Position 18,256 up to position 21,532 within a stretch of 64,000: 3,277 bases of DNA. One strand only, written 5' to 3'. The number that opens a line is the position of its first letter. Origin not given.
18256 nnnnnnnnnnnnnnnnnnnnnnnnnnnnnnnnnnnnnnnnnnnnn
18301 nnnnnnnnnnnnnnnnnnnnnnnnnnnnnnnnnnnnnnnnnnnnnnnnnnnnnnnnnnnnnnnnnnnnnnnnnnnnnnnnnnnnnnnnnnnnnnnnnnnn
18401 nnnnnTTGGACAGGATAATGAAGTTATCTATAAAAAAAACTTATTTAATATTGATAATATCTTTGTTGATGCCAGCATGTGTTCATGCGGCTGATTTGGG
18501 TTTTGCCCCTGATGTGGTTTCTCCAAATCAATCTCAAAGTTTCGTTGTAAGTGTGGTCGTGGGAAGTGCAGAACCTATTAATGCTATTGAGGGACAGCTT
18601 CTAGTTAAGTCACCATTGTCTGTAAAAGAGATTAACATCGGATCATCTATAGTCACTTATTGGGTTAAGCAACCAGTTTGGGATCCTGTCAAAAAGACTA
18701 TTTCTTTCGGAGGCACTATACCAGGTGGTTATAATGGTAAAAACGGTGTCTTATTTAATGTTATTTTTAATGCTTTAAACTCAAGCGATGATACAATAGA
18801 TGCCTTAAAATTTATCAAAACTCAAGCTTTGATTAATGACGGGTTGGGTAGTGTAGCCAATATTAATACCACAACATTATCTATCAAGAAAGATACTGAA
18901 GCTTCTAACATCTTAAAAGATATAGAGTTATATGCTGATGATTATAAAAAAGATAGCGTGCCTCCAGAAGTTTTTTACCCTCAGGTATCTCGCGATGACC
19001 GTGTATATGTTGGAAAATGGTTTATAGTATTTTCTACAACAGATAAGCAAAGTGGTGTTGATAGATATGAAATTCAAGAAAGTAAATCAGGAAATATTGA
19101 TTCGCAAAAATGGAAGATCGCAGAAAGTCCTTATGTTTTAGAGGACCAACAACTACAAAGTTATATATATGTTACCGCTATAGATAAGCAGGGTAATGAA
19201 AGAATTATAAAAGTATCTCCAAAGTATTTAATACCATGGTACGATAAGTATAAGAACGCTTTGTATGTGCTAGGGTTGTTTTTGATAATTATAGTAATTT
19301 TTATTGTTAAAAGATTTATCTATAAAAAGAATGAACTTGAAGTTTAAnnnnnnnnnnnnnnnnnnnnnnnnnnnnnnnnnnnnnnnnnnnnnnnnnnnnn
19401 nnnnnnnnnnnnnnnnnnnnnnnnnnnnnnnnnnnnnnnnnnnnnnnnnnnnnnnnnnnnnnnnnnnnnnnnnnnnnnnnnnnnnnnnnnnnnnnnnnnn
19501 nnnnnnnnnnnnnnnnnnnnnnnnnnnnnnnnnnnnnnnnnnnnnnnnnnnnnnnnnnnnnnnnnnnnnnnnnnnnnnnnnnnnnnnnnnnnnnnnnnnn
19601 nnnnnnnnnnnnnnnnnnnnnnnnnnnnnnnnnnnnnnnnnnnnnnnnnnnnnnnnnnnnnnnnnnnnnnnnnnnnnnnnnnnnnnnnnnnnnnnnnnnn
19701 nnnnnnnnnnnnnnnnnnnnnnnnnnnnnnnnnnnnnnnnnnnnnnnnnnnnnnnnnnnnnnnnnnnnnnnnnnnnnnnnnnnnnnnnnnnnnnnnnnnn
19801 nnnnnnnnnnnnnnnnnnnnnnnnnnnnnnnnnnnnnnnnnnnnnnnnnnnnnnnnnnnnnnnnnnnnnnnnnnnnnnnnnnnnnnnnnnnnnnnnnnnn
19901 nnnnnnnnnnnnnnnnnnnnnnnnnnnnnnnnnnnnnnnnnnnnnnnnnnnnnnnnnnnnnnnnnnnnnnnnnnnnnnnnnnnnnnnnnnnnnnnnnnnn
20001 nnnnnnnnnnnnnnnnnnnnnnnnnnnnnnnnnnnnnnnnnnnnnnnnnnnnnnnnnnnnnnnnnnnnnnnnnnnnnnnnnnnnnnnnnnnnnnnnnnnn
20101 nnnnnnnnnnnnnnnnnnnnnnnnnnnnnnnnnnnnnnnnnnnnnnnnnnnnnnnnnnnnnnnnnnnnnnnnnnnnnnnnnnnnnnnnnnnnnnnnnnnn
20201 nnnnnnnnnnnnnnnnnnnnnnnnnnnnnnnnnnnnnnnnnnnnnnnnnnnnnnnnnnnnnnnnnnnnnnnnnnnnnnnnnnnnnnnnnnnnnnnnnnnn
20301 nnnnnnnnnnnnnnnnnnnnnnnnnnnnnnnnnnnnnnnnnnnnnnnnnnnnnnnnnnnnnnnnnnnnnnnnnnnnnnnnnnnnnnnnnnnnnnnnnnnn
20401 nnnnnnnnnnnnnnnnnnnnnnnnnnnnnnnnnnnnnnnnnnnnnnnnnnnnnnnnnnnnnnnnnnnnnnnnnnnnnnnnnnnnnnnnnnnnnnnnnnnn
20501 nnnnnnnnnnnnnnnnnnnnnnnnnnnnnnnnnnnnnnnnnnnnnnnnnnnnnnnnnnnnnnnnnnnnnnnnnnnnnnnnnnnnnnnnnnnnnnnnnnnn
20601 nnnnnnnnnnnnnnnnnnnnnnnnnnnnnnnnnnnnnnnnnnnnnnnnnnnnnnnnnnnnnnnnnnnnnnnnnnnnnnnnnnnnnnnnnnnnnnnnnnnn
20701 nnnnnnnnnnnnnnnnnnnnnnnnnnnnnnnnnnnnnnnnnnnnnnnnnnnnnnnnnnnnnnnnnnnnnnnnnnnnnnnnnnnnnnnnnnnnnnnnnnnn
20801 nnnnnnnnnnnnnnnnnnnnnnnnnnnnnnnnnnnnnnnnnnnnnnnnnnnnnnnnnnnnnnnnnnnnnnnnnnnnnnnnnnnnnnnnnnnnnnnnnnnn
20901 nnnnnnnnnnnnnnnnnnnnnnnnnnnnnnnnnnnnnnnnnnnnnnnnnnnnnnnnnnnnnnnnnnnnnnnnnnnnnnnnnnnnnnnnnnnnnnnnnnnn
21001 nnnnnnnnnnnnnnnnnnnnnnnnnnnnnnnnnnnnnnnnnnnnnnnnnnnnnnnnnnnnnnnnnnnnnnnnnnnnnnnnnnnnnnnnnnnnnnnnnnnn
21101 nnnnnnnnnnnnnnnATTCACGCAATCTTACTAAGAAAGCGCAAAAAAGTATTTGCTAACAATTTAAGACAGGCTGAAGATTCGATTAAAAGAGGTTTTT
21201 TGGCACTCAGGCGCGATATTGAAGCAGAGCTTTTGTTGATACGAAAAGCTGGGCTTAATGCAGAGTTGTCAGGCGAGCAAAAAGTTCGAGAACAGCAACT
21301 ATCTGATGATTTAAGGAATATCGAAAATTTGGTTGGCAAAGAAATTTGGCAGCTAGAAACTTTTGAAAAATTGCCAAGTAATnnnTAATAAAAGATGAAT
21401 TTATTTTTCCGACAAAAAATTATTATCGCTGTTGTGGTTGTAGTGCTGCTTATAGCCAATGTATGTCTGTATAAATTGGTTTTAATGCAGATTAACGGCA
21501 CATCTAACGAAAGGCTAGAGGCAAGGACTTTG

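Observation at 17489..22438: Cohesin-dockerin surface-assembly operon with an orphan CHASE sensor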

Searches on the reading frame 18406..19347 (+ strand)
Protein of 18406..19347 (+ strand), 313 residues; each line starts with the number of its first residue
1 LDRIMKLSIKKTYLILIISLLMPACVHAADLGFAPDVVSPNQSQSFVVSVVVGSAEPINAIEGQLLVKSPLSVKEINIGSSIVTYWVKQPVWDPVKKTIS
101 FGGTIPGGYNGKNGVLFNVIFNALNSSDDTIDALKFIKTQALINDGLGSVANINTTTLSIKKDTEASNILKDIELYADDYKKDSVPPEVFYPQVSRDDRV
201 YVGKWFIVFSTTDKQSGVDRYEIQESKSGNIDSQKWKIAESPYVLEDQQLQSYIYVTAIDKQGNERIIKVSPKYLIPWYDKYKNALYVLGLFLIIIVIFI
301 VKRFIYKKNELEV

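Call 3: search_protein_families(library=pfam, proteins=[window:18406-19347:+], max_evalue=1)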
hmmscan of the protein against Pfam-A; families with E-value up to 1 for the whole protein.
window:18406-19347:+ (313 aa): 1 family
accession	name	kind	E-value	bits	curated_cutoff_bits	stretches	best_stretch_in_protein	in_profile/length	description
PF07664.17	FeoB_C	-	0.072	13.3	26.6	1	285-309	3-28/54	Ferrous iron transport protein B C terminus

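Call 4: search_protein_families(library=ncbifam, proteins=[window:18406-19347:+], max_evalue=1)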
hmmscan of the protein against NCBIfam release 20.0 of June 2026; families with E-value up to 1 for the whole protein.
window:18406-19347:+ (313 aa): 1 family
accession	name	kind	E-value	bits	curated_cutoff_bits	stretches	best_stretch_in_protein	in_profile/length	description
NF047446.1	barrel_OmpL47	domain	0.0011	19.3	40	1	207-265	7-58/68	OmpL47-type beta-barrel domain-containing protein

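Call 23: find_homologous_proteins(query=window:18418-19344:+, max_evalue=0.001)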
Query window:18418-19344:+ (309 aa): 108 proteins with E <= 0.001 among 1116 candidates.
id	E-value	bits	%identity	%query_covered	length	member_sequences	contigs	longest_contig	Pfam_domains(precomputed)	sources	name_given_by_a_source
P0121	6.9e-198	674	100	100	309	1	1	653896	-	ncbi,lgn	-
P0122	8.6e-78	280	47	87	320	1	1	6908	-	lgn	-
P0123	1.8e-75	272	48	94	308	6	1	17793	-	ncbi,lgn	-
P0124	4.9e-75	271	47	96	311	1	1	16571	-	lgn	-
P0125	8.6e-75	270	42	99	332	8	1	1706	-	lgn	-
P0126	1.2e-74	269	47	96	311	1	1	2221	-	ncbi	-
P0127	1.9e-74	269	45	92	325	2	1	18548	-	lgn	-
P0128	2.3e-74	268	44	95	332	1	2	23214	-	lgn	-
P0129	2.4e-74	268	45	95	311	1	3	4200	-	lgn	-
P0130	3.3e-74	268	45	96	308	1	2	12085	-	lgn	-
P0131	3.8e-74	268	44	94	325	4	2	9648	-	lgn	-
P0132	1.4e-73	266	44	96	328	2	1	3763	-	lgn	-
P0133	1.8e-73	266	45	96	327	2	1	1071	-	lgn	-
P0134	4.0e-72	261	45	94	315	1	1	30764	-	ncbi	-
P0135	4.1e-72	261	44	94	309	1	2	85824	-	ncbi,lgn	-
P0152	1.1e-43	168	36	89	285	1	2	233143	-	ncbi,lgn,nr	ncbi:MAG: hypothetical protein MCSN_0760 [Candidatus Microsyncoccus archaeolyticus]|nr:MAG: hypothet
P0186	2.5e-29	121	31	89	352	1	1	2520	PF00963.25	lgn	-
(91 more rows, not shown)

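Call 26: search_solved_structures(query=A1, max_evalue=10, show_alignments=2)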
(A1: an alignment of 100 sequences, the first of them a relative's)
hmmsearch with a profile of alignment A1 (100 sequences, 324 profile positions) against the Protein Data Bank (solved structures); distinct sequences matched with E-value up to 10: 4.
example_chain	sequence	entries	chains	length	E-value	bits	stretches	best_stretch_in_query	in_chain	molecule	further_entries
5aoz_A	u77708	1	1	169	0.011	18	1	20-77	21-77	PUTATIVE CELLULOSOMAL SCAFFOLDIN PROTEIN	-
5m2o_A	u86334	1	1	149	0.028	16.7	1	24-77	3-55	Putative cellulosomal scaffoldin protein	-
5g5d_A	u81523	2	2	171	0.14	14.3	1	26-80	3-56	CELLULOSOME ANCHORING PROTEIN COHESIN REGION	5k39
5m2s_A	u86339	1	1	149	0.78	11.9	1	23-72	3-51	Putative cellulosomal scaffoldin protein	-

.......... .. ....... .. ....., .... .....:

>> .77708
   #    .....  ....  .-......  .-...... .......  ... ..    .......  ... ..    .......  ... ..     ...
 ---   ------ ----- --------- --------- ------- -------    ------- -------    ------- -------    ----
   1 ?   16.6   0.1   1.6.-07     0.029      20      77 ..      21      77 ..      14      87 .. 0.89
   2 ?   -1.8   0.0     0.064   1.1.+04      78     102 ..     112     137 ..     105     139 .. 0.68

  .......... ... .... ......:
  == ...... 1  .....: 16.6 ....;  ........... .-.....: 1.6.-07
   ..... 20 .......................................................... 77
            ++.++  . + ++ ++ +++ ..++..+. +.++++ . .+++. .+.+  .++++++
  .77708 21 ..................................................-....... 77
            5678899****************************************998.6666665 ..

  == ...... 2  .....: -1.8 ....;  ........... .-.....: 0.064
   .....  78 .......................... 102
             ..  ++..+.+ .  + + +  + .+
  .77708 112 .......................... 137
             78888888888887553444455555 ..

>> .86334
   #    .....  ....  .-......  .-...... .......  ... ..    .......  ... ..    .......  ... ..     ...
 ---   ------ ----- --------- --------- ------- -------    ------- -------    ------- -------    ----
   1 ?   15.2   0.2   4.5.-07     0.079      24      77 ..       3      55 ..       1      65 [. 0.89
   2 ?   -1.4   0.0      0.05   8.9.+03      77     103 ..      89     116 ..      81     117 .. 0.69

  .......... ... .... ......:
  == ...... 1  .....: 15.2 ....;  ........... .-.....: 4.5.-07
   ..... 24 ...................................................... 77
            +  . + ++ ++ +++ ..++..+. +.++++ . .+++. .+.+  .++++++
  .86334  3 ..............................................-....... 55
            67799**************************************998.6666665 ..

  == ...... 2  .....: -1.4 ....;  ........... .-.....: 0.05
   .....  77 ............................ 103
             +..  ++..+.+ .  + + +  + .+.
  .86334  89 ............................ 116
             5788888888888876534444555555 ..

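Call 32: predict_structure(alignment_id=A1)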
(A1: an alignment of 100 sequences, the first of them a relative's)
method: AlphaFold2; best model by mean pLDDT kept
length: 309 residues; sequences in the alignment: 100
mean_pLDDT: 91.5   pTM: 0.61
mean pLDDT of the five models: 91.5, 91.1, 91.0, 90.7, 90.7
residues with pLDDT >= 90: 245; 70-90: 42; 50-70: 21; < 50: 1
segments of 3 or more residues with pLDDT < 50: none
pLDDT, mean of each block of 10 residues (from residue 1): 79 89 91 88 96 97 96 93 97 98 95 95 87 98 96 88 58 65 96 96 92 92 96 97 98 95 97 93 98 97 81
secondary structure, 60 per line:
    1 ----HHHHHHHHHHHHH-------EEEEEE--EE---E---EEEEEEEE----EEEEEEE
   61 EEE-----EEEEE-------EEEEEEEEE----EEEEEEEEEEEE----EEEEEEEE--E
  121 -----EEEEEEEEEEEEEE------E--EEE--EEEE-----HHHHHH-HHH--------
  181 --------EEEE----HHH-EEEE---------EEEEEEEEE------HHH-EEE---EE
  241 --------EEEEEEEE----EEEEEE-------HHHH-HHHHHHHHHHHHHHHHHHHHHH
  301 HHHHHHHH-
elements in order: H5-17 E25-30 E42-49 E54-63 E69-73 E81-89 E94-105 E110-117 E126-139 E149-151 E154-157 H163-168 E189-192 E201-204 E214-222 E233-235 E249-256 E261-266 H274-277 H279-308

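Call 35: fold_search(model_id=the predicted structure, library=pdb)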
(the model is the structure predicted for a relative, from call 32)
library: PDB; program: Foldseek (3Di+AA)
matches with E <= 10: 1924; with E <= 0.001: 39
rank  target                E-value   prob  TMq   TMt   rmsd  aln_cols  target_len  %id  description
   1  2w1n                  1.3e-07  1.00  0.30  0.38  19.8       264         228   13  cohesin and fibronectin type-III double module construct from the Clostridium perfringens glycoside hydrolase GH84C (released 2009-02-03)
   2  6kgf_C                1.4e-06  1.00  0.33  0.64   4.2       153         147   15  Crystal structure of CaDoc0917(R16D)-CaCohA2 complex at pH 8.2 (released 2020-07-08)
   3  6kge_A                1.7e-06  1.00  0.34  0.67   3.7       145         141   19  Crystal structure of CaDoc0917(R16D)-CaCohA2 complex at pH 5.5 (released 2020-07-08)
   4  4dh2_A                2.2e-06  1.00  0.36  0.66   3.5       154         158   12  Crystal structure of Coh-OlpC(Cthe_0452)-Doc435(Cthe_0435) complex: A novel type I Cohesin-Dockerin complex from Clost (released 2012-11-28)
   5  6kgf_A                2.3e-06  1.00  0.34  0.66   3.7       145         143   19  Crystal structure of CaDoc0917(R16D)-CaCohA2 complex at pH 8.2 (released 2020-07-08)
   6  2xdh                  2.4e-06  1.00  0.36  0.74   3.6       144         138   17  Non-cellulosomal cohesin from the hyperthermophilic archaeon Archaeoglobus fulgidus (released 2010-05-26)
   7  4dh2_C                2.5e-06  1.00  0.35  0.65   3.5       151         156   10  Crystal structure of Coh-OlpC(Cthe_0452)-Doc435(Cthe_0435) complex: A novel type I Cohesin-Dockerin complex from Clost (released 2012-11-28)
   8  5m2o_A                3.9e-06  1.00  0.33  0.67   3.9       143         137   18  R. flavefaciens' third ScaB cohesin in complex with a group 1 dockerin (released 2017-07-05)
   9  5nrm_A                4.3e-06  1.00  0.34  0.68   3.8       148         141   16  Crystal structure of the sixth cohesin from Acetivibrio cellulolyticus' scaffoldin B in complex with Cel5 dockerin S51 (released 2018-01-31)
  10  2vn6_A                4.3e-06  1.00  0.32  0.59   4.0       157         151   17  The Clostridium cellulolyticum dockerin displays a dual binding mode for its cohesin partner (released 2008-05-13)
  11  5aoz                  4.6e-06  1.00  0.34  0.65   4.7       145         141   18  High resolution SeMet structure of the third cohesin from Ruminococcus flavefaciens scaffoldin protein, ScaB (released 2016-09-28)
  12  6kgd_A                5.9e-06  1.00  0.34  0.67   3.3       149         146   15  Crystal structure of CaDoc0917(R49D)-CaCohA2 complex at pH 8.0 (released 2020-07-08)
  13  6kgc_A                7.0e-06  1.00  0.35  0.68   3.2       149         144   15  Crystal structure of CaDoc0917(R49D)-CaCohA2 complex at pH 5.4 (released 2020-07-08)
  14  4ums                  9.1e-06  1.00  0.34  0.62   3.7       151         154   14  The crystal structure of the seventh ScaB type I cohesin from Pseudobacteroides cellulosolvens (released 2015-05-06)
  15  5m2s_A                2.1e-05  1.00  0.34  0.66   4.4       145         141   16  R. flavefaciens' third ScaB cohesin in complex with a group 1 dockerin (released 2017-07-05)
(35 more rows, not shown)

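Call 94: find_encoding_contigs(protein=P0152, flank=8000, max_places=1)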
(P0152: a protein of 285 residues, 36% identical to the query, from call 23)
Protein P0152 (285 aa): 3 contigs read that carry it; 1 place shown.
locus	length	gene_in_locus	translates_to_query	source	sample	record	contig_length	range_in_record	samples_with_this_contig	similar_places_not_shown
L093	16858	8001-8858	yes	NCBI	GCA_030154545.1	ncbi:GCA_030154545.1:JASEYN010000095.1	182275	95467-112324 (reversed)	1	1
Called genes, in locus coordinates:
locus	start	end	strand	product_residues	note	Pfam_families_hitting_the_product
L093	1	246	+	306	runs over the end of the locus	PF07963:N_methyl (faint), PF13385:Laminin_G_3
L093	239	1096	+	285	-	PF07963:N_methyl (faint), PF00354:Pentaxin, PF13385:Laminin_G_3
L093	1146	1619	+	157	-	PF00719:Pyrophosphatase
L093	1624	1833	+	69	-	PF12797:Fer4_2 (weak), PF13187:Fer4_9 (faint), PF13237:Fer4_10 (faint), PF25160:LdpA_Fe-S-bd (faint), PF00037:Fer4, PF12837:Fer4_6 (weak), PF14697:Fer4_21 (weak)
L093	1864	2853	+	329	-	PF00764:Arginosuc_synth (weak), PF02540:NAD_synthase (weak), PF03054:tRNA_Me_trans, PF24167:DUF7411 (weak), PF20259:tRNA_Me_trans_M, PF20258:tRNA_Me_trans_C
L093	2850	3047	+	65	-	-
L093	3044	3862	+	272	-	PF00753:Lactamase_B, PF12706:Lactamase_B_2 (weak)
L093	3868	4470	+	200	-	PF00334:NDK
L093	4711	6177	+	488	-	-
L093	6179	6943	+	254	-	-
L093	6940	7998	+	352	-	PF17936:Big_6 (faint)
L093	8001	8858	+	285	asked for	-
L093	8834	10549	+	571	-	PF19077:Big_13 (faint)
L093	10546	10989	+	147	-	PF02643:DUF192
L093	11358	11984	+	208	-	PF02163:Peptidase_M50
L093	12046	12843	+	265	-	PF00303:Thymidylat_synt (weak)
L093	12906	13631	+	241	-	PF00106:adh_short, PF08659:KR, PF23441:SDR (faint), PF13561:adh_short_C2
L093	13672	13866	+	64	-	-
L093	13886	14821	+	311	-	PF07963:N_methyl (weak), PF13385:Laminin_G_3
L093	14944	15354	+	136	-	PF00164:Ribosom_S12_S23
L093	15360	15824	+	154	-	PF00177:Ribosomal_S7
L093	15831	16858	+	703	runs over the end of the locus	PF00009:GTP_EFTU, PF22042:EF-G_D2, PF03144:GTP_EFTU_D2, PF14492:EFG_III, PF16658:RF3_C (weak), PF03764:EFG_IV, PF00679:EFG_C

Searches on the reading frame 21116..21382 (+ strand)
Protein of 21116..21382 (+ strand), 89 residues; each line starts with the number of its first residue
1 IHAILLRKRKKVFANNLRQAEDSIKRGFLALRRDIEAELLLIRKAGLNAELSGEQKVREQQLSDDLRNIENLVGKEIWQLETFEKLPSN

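Call 78: search_solved_structures(query=A5, max_evalue=10, show_alignments=0)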
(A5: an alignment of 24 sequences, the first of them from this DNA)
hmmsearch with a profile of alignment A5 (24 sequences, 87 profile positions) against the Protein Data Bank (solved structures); distinct sequences matched with E-value up to 10: 0.

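Call 79: search_protein_families(library=pfam, alignment_id=A5, max_evalue=1)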
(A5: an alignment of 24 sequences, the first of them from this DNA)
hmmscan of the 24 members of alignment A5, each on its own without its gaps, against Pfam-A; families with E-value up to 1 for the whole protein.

A. member 1, seq(89 aa): 0 families

B. families by the number of members that match (of 24 scanned): 20 families
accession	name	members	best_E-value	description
PF15134.11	CEP15-like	4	0.0097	Centrosomal protein 15-like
PF01288.25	HPPK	3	0.061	7,8-dihydro-6-hydroxymethylpterin-pyrophosphokinase (HPPK)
PF20428.3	Sey1_3HB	2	0.015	Sey1 three-helix bundle domain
PF07324.16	DGCR6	2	0.017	DiGeorge syndrome critical region 6 (DGCR6) protein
PF17881.8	TseB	2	0.061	Cell wall elongation regulator TseB-like domain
PF17273.7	DUF5338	2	0.086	Family of unknown function (DUF5338)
PF24615.2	Spectrin_Anc-1_2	2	0.14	Nuclear anchorage protein 1, spectrin repeat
PF20400.3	BAR_4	1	0.019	BAR-like domain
PF19613.4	DUF6118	1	0.021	Family of unknown function (DUF6118)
PF04961.17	FTCD_C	1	0.039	Formiminotransferase-cyclodeaminase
PF19350.4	DUF5928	1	0.043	Family of unknown function (DUF5928)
PF16799.10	VGPC1_C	1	0.044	C-terminal membrane-localisation domain of ion-channel, VCN1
PF16034.10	JAKMIP_CC3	1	0.049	JAKMIP CC3 domain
PF05452.16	Clavanin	1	0.072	Clavanin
PF07406.16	NICE-3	1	0.079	NICE-3 protein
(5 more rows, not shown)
